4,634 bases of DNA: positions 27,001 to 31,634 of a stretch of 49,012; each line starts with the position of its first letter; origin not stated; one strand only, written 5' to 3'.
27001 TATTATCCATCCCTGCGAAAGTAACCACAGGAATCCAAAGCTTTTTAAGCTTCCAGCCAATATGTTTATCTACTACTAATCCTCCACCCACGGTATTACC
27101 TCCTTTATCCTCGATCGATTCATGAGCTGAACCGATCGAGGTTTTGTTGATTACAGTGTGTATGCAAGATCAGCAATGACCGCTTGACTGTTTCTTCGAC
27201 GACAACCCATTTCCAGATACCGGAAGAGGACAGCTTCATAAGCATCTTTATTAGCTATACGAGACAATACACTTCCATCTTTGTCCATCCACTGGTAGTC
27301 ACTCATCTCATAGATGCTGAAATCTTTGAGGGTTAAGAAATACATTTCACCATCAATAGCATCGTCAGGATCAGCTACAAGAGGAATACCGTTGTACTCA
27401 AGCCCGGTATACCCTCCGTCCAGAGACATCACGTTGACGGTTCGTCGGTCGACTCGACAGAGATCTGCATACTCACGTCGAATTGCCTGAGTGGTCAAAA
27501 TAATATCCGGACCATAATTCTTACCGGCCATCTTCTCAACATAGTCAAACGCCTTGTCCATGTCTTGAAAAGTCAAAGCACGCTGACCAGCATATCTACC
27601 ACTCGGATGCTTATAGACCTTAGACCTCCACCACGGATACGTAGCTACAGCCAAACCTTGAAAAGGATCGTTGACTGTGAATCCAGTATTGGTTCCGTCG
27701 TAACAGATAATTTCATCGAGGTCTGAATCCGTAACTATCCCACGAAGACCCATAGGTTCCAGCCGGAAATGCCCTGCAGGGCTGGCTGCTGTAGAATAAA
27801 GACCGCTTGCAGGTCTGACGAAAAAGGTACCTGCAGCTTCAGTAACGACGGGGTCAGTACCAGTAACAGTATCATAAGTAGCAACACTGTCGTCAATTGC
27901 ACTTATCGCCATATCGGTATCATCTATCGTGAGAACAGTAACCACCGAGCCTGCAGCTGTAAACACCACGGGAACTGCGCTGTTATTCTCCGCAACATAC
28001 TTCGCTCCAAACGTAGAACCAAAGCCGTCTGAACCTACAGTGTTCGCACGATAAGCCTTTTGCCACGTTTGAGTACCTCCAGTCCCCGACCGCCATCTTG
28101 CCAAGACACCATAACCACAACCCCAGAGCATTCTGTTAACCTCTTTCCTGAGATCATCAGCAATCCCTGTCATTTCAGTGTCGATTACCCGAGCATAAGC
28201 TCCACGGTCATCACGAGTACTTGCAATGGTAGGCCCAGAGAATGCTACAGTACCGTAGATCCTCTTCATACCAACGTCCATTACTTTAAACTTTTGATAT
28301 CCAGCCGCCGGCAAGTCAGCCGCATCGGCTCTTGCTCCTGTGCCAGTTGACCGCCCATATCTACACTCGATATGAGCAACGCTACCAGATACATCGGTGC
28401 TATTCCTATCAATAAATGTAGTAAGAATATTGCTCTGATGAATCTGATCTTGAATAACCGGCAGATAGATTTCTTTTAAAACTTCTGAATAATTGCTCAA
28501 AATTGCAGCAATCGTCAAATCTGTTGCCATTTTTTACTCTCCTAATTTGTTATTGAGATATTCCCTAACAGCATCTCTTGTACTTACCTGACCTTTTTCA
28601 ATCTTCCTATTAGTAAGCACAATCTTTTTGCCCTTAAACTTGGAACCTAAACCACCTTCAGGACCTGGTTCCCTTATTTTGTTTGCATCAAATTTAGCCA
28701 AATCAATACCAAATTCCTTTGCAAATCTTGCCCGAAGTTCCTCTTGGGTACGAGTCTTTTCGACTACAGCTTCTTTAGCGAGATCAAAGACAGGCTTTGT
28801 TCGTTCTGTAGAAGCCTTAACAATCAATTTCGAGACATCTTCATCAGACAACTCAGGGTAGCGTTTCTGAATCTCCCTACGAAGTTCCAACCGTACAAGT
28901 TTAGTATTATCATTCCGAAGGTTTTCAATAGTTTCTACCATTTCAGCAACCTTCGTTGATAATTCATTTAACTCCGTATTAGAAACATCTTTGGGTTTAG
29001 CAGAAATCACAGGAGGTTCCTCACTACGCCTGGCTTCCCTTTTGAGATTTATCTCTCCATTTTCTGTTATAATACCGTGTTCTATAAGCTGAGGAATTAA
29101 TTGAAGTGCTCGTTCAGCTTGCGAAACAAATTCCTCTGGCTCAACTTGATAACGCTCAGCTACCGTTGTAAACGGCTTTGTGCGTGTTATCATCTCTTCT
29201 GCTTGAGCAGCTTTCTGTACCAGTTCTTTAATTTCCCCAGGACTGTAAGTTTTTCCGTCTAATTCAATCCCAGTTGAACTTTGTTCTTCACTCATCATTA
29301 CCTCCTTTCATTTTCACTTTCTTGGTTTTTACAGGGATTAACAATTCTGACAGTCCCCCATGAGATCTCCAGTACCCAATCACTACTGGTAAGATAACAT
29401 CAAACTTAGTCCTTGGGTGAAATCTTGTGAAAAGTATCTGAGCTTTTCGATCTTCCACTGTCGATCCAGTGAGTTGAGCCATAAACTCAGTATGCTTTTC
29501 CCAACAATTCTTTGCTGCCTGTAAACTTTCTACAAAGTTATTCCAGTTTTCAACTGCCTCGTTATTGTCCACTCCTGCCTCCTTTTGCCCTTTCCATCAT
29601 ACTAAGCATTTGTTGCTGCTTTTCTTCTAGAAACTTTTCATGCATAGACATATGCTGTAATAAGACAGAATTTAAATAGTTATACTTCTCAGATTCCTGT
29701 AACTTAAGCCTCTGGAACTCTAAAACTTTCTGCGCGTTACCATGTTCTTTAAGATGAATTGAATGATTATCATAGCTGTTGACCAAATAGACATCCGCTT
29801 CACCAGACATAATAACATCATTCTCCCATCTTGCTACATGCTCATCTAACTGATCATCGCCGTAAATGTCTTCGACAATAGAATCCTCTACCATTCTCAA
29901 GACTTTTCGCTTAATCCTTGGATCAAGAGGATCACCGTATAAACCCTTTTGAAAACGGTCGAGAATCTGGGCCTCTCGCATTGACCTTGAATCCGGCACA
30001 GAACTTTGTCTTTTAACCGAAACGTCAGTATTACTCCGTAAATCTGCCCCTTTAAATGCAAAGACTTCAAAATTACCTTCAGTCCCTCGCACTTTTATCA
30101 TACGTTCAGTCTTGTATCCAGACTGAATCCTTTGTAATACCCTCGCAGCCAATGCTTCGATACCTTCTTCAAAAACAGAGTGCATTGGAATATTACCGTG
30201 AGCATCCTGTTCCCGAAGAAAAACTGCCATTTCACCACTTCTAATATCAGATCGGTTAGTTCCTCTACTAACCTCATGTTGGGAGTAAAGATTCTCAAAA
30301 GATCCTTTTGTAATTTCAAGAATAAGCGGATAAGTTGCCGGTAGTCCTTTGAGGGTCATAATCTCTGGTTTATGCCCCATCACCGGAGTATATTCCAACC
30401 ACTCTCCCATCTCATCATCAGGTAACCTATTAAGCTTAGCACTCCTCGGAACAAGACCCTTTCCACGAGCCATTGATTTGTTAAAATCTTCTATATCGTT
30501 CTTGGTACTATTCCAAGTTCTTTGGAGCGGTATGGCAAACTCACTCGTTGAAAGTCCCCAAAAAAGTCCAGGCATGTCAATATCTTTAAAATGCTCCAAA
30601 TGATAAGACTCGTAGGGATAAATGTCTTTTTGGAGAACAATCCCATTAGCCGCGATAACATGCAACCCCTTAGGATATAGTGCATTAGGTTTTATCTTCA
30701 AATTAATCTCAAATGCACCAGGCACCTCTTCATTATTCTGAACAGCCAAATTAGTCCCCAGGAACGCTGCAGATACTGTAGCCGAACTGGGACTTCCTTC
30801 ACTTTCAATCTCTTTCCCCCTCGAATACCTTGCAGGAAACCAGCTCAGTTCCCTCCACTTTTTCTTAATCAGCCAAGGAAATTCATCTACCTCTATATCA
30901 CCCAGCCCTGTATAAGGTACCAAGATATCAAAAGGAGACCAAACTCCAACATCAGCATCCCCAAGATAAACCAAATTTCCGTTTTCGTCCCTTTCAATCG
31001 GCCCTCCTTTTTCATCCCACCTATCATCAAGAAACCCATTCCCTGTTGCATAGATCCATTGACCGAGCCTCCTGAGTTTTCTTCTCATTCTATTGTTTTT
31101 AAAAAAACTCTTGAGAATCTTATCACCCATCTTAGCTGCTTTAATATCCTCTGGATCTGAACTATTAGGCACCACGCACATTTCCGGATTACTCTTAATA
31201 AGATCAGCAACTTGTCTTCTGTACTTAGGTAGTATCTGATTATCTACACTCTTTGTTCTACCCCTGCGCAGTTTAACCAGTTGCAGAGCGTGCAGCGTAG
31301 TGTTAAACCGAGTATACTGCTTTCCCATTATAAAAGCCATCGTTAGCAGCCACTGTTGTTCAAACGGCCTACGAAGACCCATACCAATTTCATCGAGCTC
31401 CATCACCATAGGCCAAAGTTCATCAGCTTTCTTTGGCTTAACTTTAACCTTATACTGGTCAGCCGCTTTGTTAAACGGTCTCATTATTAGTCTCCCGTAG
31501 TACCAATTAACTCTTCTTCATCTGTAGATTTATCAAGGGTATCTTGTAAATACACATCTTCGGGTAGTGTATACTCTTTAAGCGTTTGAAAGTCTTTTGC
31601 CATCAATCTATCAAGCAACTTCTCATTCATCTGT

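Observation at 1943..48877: A family of nine 35-bp quasi-palindromes found only in intergenic DNA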

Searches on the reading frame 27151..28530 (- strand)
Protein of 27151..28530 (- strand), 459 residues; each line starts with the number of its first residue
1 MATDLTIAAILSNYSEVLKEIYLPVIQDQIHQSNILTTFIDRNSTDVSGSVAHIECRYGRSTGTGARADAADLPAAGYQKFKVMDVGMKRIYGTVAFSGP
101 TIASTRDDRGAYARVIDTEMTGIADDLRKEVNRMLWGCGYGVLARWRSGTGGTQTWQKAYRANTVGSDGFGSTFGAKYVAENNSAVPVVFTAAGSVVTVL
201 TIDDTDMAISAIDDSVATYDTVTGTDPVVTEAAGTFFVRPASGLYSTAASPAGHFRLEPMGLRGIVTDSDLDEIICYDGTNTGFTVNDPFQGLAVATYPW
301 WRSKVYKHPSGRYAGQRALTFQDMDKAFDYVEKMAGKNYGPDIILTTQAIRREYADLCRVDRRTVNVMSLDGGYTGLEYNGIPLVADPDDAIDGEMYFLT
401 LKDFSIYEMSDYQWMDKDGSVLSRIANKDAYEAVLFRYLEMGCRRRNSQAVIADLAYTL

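Call 5: search_protein_families(library=phrogs, proteins=[window:27151-28530:-])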
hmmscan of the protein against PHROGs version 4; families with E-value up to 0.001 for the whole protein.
window:27151-28530:- (459 aa): 2 families
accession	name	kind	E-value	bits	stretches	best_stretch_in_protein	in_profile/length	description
phrog_14242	-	head and packaging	2.8e-58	198.5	1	9-456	3-389/396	major head protein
phrog_9953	-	head and packaging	2.9e-19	70.6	2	292-453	165-327/329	major head protein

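Call 7: search_dna_similar(query=window:27151-28530:-, collection=phages, mode=protein, max_rows=25)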
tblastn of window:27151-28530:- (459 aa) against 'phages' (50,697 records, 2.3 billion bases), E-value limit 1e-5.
Records with a match: 13; places in all: 13; records where one place covers at least 80% of the query: 13.
Best place of each record, by identity: <60% 13.
By first word of the organism name: Arthrobacter 8; Caudoviricetes 2; Microbacterium 2; Cellulosimicrobium 1.
By host as written in the record: Arthrobacter sp. ATCC 21022 8; - 2; Microbacterium paraoxydans NRRL B-14843 2; Cellulosimicrobium sp. 1.
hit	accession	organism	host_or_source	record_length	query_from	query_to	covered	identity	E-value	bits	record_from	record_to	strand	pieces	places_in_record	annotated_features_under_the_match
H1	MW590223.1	Cellulosimicrobium phage DS1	Cellulosimicrobium sp.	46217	7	455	98%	26.5%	1e-19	98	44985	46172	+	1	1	hypothetical protein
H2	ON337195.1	Arthrobacter phage Casserole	Arthrobacter sp. ATCC 21022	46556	11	456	97%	26.2%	6e-27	120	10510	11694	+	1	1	15: major capsid protein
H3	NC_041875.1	Arthrobacter phage Jasmine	Arthrobacter sp. ATCC 21022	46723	11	456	97%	26.2%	6e-26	117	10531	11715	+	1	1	17: major head protein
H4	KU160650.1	Arthrobacter phage Jasmine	Arthrobacter sp. ATCC 21022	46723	11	456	97%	26.2%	6e-26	117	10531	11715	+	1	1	17: major capsid protein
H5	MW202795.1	Caudoviricetes sp.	Manatee Spring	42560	7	450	97%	26.0%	6e-20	99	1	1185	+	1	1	major capsid protein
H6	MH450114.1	Arthrobacter phage Brad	Arthrobacter sp. ATCC 21022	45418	11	456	97%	25.8%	4e-26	117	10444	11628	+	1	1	15: major capsid protein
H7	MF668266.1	Arthrobacter phage Adat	Arthrobacter sp. ATCC 21022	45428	11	456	97%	25.8%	4e-26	117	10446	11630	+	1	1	major capsid protein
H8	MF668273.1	Arthrobacter phage GurgleFerb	Arthrobacter sp. ATCC 21022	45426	11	456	97%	25.8%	4e-26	117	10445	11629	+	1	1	major capsid protein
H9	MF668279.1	Arthrobacter phage Nellie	Arthrobacter sp. ATCC 21022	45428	11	456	97%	25.8%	4e-26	117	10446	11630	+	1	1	major capsid protein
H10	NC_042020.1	Arthrobacter phage Adat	Arthrobacter sp. ATCC 21022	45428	11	456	97%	25.8%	4e-26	117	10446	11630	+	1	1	major head protein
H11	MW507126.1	Microbacterium phage Shocker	Microbacterium paraoxydans NRRL B-14843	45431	7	455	98%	25.2%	3e-21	103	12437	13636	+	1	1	23: major capsid protein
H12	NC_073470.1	Microbacterium phage Shocker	Microbacterium paraoxydans NRRL B-14843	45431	7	455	98%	25.2%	3e-21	103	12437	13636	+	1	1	23: major capsid protein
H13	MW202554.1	Caudoviricetes sp.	Manatee Spring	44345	11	432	92%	25.6%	2e-13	79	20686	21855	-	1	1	hypothetical protein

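Call 12: find_related_loci(query=window:27151-28530:-, collection=viral_contigs, flank=10000)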
Query window:27151-28530:- (459 aa) in viral_contigs; peptide patterns used: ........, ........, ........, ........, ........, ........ (x = any residue, [..] = any of these).
3 stretches matched a pattern, but none encodes a relative of the query by tblastn (E <= 1e-3).

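Call 14: find_homologous_proteins(query=window:27151-28530:-)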
Query window:27151-28530:- (459 aa): 400 proteins with E <= 0.001 among 8000 candidates; the best 120 are listed.
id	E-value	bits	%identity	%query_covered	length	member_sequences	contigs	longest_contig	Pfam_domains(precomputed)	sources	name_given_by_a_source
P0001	8.4e-186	636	64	98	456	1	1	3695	-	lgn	-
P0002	5.1e-185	633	63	98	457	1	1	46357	-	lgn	-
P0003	5.0e-184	630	63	100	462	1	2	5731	-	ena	-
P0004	1.2e-183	629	63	98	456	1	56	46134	-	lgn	-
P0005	2.4e-183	628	66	100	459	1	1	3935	-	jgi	jgi:hypothetical protein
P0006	3.1e-183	628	62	99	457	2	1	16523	-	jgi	jgi:hypothetical protein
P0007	1.2e-180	619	64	98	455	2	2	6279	-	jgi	-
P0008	1.5e-179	615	61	100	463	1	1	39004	-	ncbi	-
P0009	1.9e-179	615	62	100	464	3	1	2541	-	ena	-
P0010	2.9e-179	615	61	100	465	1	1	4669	-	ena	-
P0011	6.4e-179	613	63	98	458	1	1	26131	-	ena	-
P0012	6.9e-179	613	63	100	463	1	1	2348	-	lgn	-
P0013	1.1e-178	613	61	100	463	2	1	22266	-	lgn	-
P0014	3.6e-178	611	62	100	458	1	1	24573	-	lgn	-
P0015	7.6e-178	610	61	100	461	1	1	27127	-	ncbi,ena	-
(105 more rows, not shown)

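Call 15: find_encoding_contigs(protein=P0002, flank=10000, max_places=2)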
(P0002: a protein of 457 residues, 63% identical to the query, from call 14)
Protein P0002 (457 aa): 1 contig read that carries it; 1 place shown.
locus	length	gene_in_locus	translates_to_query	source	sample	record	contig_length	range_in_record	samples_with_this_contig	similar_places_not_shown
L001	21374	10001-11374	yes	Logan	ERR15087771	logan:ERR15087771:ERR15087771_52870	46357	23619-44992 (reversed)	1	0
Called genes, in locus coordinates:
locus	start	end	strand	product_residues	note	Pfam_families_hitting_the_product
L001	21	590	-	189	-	-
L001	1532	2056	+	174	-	-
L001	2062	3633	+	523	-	-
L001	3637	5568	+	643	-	-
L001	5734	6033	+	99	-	-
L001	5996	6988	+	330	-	-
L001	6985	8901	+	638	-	PF16510:P22_portal (faint)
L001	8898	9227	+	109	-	-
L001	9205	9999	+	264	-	-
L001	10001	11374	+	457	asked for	-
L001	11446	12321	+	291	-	-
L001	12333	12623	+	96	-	PF09723:Zn_ribbon_8 (weak)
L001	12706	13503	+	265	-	-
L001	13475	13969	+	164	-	-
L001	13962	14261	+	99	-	-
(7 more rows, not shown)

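Call 16: find_encoding_contigs(protein=P0004, flank=10000, max_places=3)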
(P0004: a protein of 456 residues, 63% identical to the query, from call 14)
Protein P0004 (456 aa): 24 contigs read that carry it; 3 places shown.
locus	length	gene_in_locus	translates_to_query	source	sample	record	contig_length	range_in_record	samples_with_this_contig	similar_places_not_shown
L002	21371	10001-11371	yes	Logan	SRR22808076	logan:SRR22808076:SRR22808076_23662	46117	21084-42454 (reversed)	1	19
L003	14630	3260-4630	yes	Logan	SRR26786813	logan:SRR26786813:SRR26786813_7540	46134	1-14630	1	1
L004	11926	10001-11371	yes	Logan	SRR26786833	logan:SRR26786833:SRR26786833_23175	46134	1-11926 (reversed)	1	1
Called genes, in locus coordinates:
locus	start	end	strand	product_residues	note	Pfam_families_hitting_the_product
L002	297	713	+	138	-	-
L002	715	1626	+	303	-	PF02086:MethyltransfD12 (weak)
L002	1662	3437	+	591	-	-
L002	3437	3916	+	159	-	-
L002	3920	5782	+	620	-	-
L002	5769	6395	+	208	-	-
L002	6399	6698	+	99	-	-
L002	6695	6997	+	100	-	-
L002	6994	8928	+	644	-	PF16510:P22_portal (weak)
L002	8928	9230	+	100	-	-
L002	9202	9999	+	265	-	-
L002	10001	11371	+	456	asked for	-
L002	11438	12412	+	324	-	-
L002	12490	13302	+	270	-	-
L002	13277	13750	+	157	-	-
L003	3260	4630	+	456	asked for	-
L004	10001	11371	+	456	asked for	-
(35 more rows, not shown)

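Call 21: find_related_loci(query=A1, collection=metagenome_contigs, flank=10000)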
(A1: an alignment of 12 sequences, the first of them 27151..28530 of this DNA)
Query A1 (459 aa) in metagenome_contigs; peptide patterns used: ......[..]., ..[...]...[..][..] (x = any residue, [..] = any of these).
307 stretches matched a pattern; 208 encode a relative of the query (tblastn E <= 1e-3); the best 80 are kept; 80 distinct loci.
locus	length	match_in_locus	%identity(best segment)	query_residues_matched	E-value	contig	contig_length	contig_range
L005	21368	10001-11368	62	1-458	0e+0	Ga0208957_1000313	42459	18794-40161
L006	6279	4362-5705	64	9-458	0e+0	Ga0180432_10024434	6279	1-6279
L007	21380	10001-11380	61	1-459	0e+0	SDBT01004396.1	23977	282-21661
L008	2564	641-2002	63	1-457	0e+0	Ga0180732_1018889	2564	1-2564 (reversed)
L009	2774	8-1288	64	35-458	0e+0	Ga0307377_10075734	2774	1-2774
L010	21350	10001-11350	58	6-458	4e-177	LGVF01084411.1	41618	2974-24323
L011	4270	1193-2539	61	9-457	0e+0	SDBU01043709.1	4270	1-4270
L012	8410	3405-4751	60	9-457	2e-176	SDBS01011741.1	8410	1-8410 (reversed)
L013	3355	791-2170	59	1-457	0e+0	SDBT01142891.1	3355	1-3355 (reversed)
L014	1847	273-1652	59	1-457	0e+0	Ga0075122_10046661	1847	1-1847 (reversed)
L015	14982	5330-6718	58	1-457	4e-174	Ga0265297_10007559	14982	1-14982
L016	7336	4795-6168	60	1-457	1e-174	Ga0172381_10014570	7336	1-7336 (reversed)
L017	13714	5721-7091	59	1-457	9e-173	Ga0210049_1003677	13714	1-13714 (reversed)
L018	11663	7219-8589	59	1-457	6e-173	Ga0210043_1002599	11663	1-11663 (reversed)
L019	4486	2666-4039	59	1-458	6e-178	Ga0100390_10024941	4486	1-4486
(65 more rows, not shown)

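Call 44: find_related_loci(query=A1, collection=genome_contigs, flank=10000)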
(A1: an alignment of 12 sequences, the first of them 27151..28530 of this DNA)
Query A1 (459 aa) in genome_contigs; peptide patterns used: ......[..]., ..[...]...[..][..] (x = any residue, [..] = any of these).
62 stretches matched a pattern; 5 encode a relative of the query (tblastn E <= 1e-3); 5 distinct loci.
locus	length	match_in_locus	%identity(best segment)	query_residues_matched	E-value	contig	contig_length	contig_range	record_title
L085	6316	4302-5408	59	9-457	3e-73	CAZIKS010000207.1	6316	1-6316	MAG TPA_asm: uncultured Pirellulales bacterium isolate SRP068000_co4_338 genome assembly, contig: NODE_23696_length_6316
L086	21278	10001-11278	33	14-455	6e-65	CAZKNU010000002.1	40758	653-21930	MAG TPA_asm: uncultured Methanosarcinales archaeon isolate binchicken_co191_55 genome assembly, contig: NODE_832_length_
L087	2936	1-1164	32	24-455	2e-59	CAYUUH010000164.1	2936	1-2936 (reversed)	MAG TPA_asm: uncultured Methanosarcinales archaeon isolate SRP319275_co4_86 genome assembly, contig: NODE_38227_length_2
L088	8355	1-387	71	329-458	1e-54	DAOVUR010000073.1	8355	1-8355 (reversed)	MAG TPA_asm: bacterium isolate CSMAG_1684 CSMAG_1684_k141_4890620_length_8355_cov_9.0000, whole genome shotgun sequence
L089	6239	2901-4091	26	17-459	2e-34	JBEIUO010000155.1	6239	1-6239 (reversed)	MAG: Phycisphaeraceae bacterium isolate Sample-111-S82-bin-109 Sample_111_S82-bin_109-k141_1440300, whole genome shotgun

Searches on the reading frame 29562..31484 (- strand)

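Call 5: search_protein_families(library=phrogs, proteins=[window:29562-31484:-])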
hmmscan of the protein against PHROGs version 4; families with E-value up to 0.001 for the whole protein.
window:29562-31484:- (640 aa): 1 family
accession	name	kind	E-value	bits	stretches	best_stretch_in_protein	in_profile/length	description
phrog_156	-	head and packaging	1.5e-18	67.6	2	316-531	316-547/681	portal protein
